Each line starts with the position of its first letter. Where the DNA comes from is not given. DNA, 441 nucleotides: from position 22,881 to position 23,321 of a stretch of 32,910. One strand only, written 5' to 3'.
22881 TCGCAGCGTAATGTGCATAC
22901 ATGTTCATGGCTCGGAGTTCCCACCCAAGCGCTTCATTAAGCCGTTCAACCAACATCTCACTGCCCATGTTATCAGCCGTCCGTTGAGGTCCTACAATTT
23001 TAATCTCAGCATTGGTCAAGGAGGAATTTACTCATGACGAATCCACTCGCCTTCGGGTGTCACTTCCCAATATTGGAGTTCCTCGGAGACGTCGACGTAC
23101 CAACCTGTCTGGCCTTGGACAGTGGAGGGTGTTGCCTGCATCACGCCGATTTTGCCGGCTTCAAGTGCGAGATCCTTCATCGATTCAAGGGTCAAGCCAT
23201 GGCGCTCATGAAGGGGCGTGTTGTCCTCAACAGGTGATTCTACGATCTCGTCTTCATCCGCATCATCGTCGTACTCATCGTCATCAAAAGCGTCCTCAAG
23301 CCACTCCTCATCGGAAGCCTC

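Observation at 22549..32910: Operon of surface giants and a common TM + acidic tract + mini-domain anchor design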

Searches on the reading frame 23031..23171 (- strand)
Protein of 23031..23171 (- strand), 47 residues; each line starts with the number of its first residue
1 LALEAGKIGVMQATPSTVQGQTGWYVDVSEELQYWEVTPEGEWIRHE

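Call 27: find_homologous_proteins(query=A2, max_evalue=0.1)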
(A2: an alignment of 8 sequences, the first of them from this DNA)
Query A2 (8 sequences) (47 aa, profile of the alignment): 27 proteins with E <= 0.1 among 56 candidates.
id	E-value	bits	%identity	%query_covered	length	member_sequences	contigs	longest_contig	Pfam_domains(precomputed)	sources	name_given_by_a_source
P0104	6.7e-23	98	89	100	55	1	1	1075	-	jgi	jgi:hypothetical protein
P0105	2.9e-22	96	64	96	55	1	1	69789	-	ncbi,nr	ncbi:MAG TPA: hypothetical protein HA356_04960 [Candidatus Poseidoniaceae archaeon]|nr:hypothetical 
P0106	4.1e-22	95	64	96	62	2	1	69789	-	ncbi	ncbi:MAG TPA: hypothetical protein D7H95_04945, partial [Candidatus Poseidoniales archaeon]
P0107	4.5e-22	95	62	96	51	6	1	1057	-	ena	-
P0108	1.3e-21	94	89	100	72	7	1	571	-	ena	-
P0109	1.9e-21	93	57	100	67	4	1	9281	-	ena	-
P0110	4.3e-21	92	89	100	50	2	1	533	-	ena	-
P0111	9.2e-21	91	60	100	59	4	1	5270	-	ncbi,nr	ncbi:MAG TPA: hypothetical protein QF401_02135, partial [Candidatus Poseidoniaceae archaeon]|nr:hypo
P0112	2.9e-20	89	62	100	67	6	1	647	-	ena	-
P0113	7.5e-18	81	64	96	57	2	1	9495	-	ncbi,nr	ncbi:MAG TPA: hypothetical protein HA328_02830, partial [Candidatus Poseidoniaceae archaeon]|nr:hypo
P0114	7.8e-18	81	53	100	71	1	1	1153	-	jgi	-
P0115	1.8e-17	80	95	79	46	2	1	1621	-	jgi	jgi:hypothetical protein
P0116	4.1e-17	79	62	96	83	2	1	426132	-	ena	-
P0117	4.4e-17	79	63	74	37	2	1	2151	-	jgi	-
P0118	1.5e-16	77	92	81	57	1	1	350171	-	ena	-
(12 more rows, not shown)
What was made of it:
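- Tried and rejected: Word-indexed homologue search with the 47-aa tail-A profile (call 27).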

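Call 43: search_protein_representatives(alignment_id=A4)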
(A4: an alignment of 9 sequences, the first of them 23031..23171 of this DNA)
Query: 9 sequences, 47 profile positions. Proteins with E-value up to 0.001 (for the whole library): 230; up to 1e-10: 67; up to 1e-30: 0. The best 150 are listed.
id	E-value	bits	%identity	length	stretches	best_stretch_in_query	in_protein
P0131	6.9e-26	105.8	-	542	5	2-46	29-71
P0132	8.4e-26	105.5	-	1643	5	2-45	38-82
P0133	3.2e-22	94.1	-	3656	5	5-43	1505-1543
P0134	1.8e-20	88.5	-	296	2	6-44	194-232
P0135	2.2e-19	85.0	-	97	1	1-46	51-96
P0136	3.1e-19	84.5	-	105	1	1-46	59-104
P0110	3.6e-19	84.3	-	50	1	1-47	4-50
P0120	5.2e-19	83.8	-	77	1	1-47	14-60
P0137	8.6e-19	83.1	-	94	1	1-47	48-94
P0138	1.1e-18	82.7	-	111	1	1-47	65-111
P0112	1.3e-18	82.5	-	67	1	1-47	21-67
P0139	2.4e-18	81.7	-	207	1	1-47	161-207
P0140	2.7e-18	81.5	-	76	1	1-47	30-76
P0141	2.8e-18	81.4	-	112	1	1-47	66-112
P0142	2.9e-18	81.4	-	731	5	4-32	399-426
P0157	1.6e-16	75.8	-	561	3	6-43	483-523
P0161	9.8e-16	73.3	-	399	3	8-44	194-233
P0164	3.0e-14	68.6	-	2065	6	4-43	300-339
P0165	1.2e-13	66.6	-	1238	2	2-45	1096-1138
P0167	1.7e-13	66.2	-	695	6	7-43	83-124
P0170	2.0e-12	62.7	-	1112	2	5-44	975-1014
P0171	2.2e-12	62.6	-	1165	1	7-46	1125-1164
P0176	5.4e-12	61.3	-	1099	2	5-44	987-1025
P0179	7.3e-12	60.9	-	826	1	1-47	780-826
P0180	1.1e-11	60.4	-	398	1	2-47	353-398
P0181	1.7e-11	59.8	-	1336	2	2-46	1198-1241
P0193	2.2e-10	56.2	-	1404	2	3-33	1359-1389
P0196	2.5e-10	56.0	-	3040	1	5-46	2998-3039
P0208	2.0e-09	53.1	-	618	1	2-45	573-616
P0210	2.3e-09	52.9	-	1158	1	4-46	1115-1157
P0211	2.6e-09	52.7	-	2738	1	5-46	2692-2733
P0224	2.8e-08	49.4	-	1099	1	3-47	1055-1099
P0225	3.1e-08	49.3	-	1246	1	7-46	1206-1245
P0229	4.6e-08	48.7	-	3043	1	6-46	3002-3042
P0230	4.7e-08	48.7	-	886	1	7-46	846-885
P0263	1.3e-06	44.1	-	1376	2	5-34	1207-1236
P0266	1.8e-06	43.7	-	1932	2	5-44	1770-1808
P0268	1.8e-06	43.6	-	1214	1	6-45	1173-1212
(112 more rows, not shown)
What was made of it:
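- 23031..23198 (-): Tail A domain: a helix (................) followed by the β-meander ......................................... 230 clusters in the exhaustive search (call 43).
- Tried and rejected: The exhaustive search (call 43) was needed.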

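Call 45: search_protein_families(library=pfam, proteins=[P0131, P0134, P0142, P0157, P0161, P0167, P0132, P0164], max_evalue=0.01)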
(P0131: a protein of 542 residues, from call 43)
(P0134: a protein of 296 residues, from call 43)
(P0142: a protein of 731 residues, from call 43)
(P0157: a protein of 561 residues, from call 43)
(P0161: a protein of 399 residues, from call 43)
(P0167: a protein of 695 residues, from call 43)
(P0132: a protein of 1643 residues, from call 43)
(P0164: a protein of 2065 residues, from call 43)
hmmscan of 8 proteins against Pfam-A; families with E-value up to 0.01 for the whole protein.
P0131 (542 aa): 1 family
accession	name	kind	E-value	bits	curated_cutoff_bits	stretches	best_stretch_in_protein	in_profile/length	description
PF04369.19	Lactococcin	-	0.0012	19.4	23.1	0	109-146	7-43/60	Lactococcin-like family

P0134 (296 aa): 4 families
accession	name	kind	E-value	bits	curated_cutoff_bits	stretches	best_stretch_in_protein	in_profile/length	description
PF00169.35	PH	-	5.9e-14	52.9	25.1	1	55-153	1-104/105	PH domain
PF18838.6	LPD23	-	3.2e-05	24.1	27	0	247-270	32-53/58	Large polyvalent protein associated domain 23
PF23066.1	PH_21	-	0.00056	20.4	27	1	88-150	47-107/120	C-Maf-inducing protein PH domain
PF25321.1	PH_RASGAP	-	0.004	17.9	27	1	117-151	92-125/127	PH domain-like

P0142 (731 aa): 1 family
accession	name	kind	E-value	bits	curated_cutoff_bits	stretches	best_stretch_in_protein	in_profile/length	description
PF10708.14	DUF2510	-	4.9e-05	23.4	24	0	417-429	2-14/35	Protein of unknown function (DUF2510)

P0157 (561 aa): 0 families

P0161 (399 aa): 0 families

P0167 (695 aa): 1 family
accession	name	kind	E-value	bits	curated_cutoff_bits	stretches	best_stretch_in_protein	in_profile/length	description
PF00612.33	IQ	-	1.8e-05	24.5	20.3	0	447-462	2-17/21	IQ calmodulin-binding motif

P0132 (1643 aa): 1 family
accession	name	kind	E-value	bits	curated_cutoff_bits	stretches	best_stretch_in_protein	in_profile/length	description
PF00289.28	Biotin_carb_N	-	0.0034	18.3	25.5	1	993-1028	64-98/110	Biotin carboxylase, N-terminal domain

P0164 (2065 aa): 8 families
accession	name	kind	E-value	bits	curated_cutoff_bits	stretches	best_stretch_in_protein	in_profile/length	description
PF17820.7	PDZ_6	-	8.6e-39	131.5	27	5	1070-1114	1-43/54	PDZ domain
PF00595.29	PDZ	-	1.1e-24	87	23.2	3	665-709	10-58/81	PDZ domain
PF13180.12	PDZ_2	-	5e-19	68.8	27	1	665-724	1-57/80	PDZ domain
PF13499.12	EF-hand_7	-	7.2e-17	61.9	30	2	784-846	3-63/67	EF-hand domain pair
PF13405.12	EF-hand_6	-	7.9e-15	53.6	25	1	785-811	2-28/30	EF-hand domain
PF00036.39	EF-hand_1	-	4.4e-14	51.3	25.4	2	785-811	2-28/29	EF hand domain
PF13202.12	EF-hand_5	-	5.4e-13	48.2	25.9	2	825-845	1-21/25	EF hand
PF13833.12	EF-hand_8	-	2.4e-05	24.5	28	1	800-846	5-48/54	EF-hand domain pair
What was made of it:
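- On DUF2510 (PF10708): One eukaryote-like protein scored 23.4 bits against a 24-bit cut-off over 13 residues (call 45).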

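Call 50: search_protein_families(library=pfam, proteins=[P0193, P0181, P0176, P0165, P0170, P0263, P0266], max_evalue=0.001)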
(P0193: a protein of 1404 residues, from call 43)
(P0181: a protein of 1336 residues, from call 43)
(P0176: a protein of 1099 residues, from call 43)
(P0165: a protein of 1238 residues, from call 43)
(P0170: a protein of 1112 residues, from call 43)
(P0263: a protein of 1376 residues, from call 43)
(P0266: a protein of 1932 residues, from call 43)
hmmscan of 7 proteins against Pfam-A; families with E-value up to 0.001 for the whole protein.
P0193 (1404 aa): 0 families

P0181 (1336 aa): 0 families

P0176 (1099 aa): 1 family
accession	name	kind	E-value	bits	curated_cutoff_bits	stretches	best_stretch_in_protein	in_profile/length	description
PF12443.13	AKNA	-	0.00066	20.7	28.1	0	611-680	24-89/99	AT-hook-containing transcription factor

P0165 (1238 aa): 1 family
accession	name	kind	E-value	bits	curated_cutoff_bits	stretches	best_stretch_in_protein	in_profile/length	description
PF00612.33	IQ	-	0.00074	19.5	20.3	0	857-874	2-19/21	IQ calmodulin-binding motif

P0170 (1112 aa): 1 family
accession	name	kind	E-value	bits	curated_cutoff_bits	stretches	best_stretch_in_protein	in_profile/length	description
PF00612.33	IQ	-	8.8e-22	75.2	20.3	0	364-382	1-19/21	IQ calmodulin-binding motif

P0263 (1376 aa): 1 family
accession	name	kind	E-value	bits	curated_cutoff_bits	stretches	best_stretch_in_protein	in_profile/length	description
PF00612.33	IQ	-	3.2e-09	36.2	20.3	0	693-712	1-20/21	IQ calmodulin-binding motif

P0266 (1932 aa): 1 family
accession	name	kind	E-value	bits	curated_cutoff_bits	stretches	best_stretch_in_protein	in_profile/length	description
PF18359.7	Tudor_5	-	6.1e-08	32.8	31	1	1125-1167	2-47/53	Histone methyltransferase Tudor domain 1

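Call 51: search_protein_families(library=pfam, proteins=[P0171, P0210, P0224, P0225, P0268, P0211, P0208, P0180], max_evalue=0.001)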
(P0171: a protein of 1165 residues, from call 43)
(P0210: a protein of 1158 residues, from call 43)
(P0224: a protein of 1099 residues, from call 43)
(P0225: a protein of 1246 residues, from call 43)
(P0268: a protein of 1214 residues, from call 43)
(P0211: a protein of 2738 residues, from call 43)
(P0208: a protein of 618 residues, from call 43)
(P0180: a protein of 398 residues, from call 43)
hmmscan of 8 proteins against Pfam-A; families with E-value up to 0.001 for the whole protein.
P0171 (1165 aa): 2 families
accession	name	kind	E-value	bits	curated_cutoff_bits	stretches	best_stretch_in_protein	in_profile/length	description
PF06848.17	Disaggr_repeat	-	1.1e-05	25.6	33.9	1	80-251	4-179/179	Disaggregatase related repeat domain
PF02369.22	Big_1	-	0.00029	21.3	34.9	0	366-416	20-84/93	Bacterial Ig-like domain (group 1)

P0210 (1158 aa): 0 families

P0224 (1099 aa): 1 family
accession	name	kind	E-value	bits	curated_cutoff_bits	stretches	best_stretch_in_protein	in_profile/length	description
PF18565.7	Glyco_hydro2_C5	-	5.4e-05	23.5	32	0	869-900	12-43/103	Glycoside hydrolase family 2 C-terminal domain 5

P0225 (1246 aa): 0 families

P0268 (1214 aa): 1 family
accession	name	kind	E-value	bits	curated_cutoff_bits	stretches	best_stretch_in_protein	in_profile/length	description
PF06832.18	BiPBP_C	-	0.00061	20.1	26.8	0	703-755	39-89/90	Penicillin-Binding Protein C-terminus Family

P0211 (2738 aa): 6 families
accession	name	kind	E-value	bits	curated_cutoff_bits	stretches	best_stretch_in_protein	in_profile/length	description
PF00082.27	Peptidase_S8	-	1.1e-30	107.5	21.8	1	377-616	53-288/288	Subtilase family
PF13385.13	Laminin_G_3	-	1.2e-19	71.4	27.6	1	1804-1947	16-150/151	Concanavalin A-like lectin/glucanases superfamily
PF07691.17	PA14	-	3.6e-16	59.7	24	1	1580-1716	3-135/147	PA14 domain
PF17829.7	GH115_C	-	2.7e-12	47.3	24.1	1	1407-1569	4-170/172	Glycosyl hydrolase family 115 C-terminal domain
PF19077.6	Big_13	-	4.8e-08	33.9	27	0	2143-2190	56-102/102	Bacterial Ig-like domain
PF04151.21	PPC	-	0.00086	20.6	25.9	1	1150-1216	11-70/70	Bacterial pre-peptidase C-terminal domain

P0208 (618 aa): 0 families

P0180 (398 aa): 0 families

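Call 54: list_cluster_members(proteins=[P0131, P0134, P0157, P0167, P0164, P0211, P0171, P0196, P0225, P0208])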
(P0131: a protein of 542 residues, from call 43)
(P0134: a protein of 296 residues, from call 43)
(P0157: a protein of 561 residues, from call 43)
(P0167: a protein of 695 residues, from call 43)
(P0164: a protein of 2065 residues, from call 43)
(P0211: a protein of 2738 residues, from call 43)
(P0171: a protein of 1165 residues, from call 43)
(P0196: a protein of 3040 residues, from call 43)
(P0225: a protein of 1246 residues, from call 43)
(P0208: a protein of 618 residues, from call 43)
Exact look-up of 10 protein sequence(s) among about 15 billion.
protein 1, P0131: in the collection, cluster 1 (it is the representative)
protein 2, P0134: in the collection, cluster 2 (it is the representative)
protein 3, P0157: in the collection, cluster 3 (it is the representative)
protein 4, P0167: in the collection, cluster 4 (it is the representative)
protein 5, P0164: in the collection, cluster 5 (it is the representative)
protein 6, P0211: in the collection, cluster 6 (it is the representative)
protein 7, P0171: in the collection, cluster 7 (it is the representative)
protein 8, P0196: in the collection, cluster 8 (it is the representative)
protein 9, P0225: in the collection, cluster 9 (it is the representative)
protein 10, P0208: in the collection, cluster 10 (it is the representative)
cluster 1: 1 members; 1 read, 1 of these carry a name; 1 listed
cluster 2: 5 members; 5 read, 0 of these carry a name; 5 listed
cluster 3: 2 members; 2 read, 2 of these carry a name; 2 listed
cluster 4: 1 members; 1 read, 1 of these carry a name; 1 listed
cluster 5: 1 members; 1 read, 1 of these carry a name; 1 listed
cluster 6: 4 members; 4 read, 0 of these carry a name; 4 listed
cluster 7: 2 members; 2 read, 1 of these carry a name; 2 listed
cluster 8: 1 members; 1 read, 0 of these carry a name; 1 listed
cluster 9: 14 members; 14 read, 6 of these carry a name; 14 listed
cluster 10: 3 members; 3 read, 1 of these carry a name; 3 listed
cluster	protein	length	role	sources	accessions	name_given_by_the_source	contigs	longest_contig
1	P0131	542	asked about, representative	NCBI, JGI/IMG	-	hypothetical protein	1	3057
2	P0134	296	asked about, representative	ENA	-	-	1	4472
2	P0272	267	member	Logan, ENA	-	-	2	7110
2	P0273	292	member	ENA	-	-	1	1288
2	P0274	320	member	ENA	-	-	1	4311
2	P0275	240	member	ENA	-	-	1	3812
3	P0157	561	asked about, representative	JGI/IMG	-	hypothetical protein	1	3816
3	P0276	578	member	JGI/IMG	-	hypothetical protein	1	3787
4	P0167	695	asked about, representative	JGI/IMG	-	hypothetical protein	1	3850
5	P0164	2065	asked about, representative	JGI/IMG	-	S1-C subfamily serine protease/Ca2+-binding EF-hand superfamily protein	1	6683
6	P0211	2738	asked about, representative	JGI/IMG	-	-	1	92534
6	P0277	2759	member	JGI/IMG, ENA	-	-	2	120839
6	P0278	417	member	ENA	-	-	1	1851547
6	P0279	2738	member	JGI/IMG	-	-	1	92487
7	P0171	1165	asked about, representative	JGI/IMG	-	hypothetical protein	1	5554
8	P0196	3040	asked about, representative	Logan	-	-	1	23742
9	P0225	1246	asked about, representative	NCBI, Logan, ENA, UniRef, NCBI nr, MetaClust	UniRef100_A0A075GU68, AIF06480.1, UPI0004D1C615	Ig domain-containing protein n=1 Tax=uncultured marine group II/III euryarchaeote ... | Ig domain-containing protein [uncultured marine group II/III euryarchaeote KM3_192_D09] | status=active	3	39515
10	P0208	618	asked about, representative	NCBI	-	-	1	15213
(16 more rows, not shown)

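Call 62: search_solved_structures(query=A7, max_evalue=10, show_alignments=2)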
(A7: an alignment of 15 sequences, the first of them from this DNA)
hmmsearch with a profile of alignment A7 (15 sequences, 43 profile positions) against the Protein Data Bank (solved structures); distinct sequences matched with E-value up to 10: 5.
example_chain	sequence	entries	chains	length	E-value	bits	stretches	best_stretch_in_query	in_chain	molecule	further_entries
4epc_A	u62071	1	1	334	0.42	13.5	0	12-20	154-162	N-acetylmuramoyl-L-alanine amidase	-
6cpk_A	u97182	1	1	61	0.43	13.5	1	11-21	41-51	SH3 and multiple ankyrin repeat domains protein 3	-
5o99_B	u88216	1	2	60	0.46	13.4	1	11-21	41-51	SH3 and multiple ankyrin repeat domains protein 3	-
3g5l_A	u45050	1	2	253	0.51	13.3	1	13-34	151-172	Putative S-adenosylmethionine dependent methyltransferase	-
2yri_A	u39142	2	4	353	0.75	12.7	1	16-32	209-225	Aminotransferase, class V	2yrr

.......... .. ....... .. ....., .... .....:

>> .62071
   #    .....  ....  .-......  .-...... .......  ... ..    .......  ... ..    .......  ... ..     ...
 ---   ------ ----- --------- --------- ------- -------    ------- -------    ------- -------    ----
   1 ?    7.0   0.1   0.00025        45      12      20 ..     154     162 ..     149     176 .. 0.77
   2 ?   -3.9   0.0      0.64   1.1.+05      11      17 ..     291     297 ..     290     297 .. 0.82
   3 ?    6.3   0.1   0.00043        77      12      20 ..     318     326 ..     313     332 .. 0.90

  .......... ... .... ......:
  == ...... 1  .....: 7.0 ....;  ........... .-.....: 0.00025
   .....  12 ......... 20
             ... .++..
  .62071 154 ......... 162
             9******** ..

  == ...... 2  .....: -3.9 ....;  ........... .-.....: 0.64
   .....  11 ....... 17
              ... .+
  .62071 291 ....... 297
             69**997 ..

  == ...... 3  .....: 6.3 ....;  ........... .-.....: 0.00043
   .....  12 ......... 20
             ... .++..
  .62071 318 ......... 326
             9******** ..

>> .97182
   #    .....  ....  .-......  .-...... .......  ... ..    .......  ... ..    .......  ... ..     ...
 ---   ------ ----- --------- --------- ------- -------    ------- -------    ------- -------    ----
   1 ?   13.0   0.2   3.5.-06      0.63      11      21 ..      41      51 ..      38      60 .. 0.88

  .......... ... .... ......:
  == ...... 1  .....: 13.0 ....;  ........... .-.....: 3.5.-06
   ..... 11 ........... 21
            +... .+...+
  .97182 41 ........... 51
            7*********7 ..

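Call 71: search_protein_families(library=pfam, alignment_id=A7, max_evalue=10)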
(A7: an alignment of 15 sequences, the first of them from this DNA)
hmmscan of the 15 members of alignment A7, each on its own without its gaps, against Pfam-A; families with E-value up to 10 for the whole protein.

A. member 1, seq(43 aa): 1 family
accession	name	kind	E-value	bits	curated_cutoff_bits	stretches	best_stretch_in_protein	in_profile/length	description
PF02983.19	Pro_Al_protease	-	0.15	12.6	23.4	1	13-25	20-32/59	Alpha-lytic protease prodomain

B. families by the number of members that match (of 15 scanned): 2 families
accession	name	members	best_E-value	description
PF15805.10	SCNM1_acidic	5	0.071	Acidic C-terminal region of sodium channel modifier 1 SCNM1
PF02983.19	Pro_Al_protease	2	0.15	Alpha-lytic protease prodomain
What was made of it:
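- On DUF2510 (PF10708): 0 of 15 diverse tail-A sequences matched (call 71).
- Closest known: Small cytoplasmic modules on bacterial single-pass membrane proteins. Different: The only hit was sub-threshold (23.4 versus 24 bits, 13 residues) in one eukaryote-like protein (calls 45, 71).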

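Call 88: find_encoding_contigs(protein=P0134, flank=3000, max_places=2)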
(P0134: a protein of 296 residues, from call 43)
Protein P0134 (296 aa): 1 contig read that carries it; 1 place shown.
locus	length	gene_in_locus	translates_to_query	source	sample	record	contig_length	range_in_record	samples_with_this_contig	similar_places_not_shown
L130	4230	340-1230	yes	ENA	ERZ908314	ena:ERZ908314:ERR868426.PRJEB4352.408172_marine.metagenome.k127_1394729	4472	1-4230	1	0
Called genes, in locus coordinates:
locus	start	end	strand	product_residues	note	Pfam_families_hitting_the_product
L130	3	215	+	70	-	?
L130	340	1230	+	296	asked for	PF00169:PH, PF18838:LPD23 (faint)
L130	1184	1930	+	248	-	-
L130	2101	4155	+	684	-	PF00536:SAM_1 (faint)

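Call 99: find_encoding_contigs(protein=P0196, flank=6000, max_places=2)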
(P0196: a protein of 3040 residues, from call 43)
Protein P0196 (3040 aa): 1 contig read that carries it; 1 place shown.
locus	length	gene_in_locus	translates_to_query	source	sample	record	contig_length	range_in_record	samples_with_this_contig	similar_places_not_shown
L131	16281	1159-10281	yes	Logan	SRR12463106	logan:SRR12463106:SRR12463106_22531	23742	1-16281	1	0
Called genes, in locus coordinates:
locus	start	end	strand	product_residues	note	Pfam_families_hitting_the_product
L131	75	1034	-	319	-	PF00004:AAA, PF13173:AAA_14 (weak), PF13401:AAA_22 (faint), PF16193:AAA_assoc_2 (faint), PF13177:DNA_pol3_delta2, PF25361:AAA_lid_RFC1 (weak), PF08542:Rep_fac_C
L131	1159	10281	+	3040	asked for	PF06848:Disaggr_repeat (faint), PF24517:CBM96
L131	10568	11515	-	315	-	PF03976:PPK2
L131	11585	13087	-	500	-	PF00005:ABC_tran, PF13304:AAA_21 (faint)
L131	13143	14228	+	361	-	PF01694:Rhomboid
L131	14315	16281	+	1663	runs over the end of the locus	PF00082:Peptidase_S8, PF07705:CARDB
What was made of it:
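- A rhomboid gene lies near the giant in L131 (call 99).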

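Call 100: find_encoding_contigs(protein=P0229, flank=6000, max_places=2)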
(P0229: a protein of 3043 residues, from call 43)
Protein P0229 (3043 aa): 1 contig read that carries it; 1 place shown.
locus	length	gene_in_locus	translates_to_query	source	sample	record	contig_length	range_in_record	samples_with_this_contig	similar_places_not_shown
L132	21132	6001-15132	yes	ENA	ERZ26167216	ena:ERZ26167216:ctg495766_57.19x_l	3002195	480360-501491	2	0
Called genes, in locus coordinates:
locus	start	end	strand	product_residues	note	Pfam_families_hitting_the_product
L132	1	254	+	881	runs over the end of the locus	PF17803:Cadherin_4 (faint), PF17963:Big_9 (faint), PF17892:Cadherin_5 (faint)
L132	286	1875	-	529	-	PF01039:Carboxyl_trans, PF03255:ACCA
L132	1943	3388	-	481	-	PF00710:Asparaginase, PF17763:Asparaginase_C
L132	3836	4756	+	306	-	-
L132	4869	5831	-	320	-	PF05496:RuvB_N (weak), PF01078:Mg_chelatase (faint), PF00004:AAA, PF13173:AAA_14 (weak), PF13177:DNA_pol3_delta2, PF16193:AAA_assoc_2 (faint), PF25361:AAA_lid_RFC1 (faint), PF08542:Rep_fac_C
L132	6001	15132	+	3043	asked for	PF06848:Disaggr_repeat (faint), PF25788:Ig_Rha78A_N (weak), PF24517:CBM96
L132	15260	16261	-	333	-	-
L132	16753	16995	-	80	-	-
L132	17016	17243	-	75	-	-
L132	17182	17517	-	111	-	-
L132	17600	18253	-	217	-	-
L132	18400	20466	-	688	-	PF03030:H_PPase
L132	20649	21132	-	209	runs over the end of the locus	PF02146:SIR2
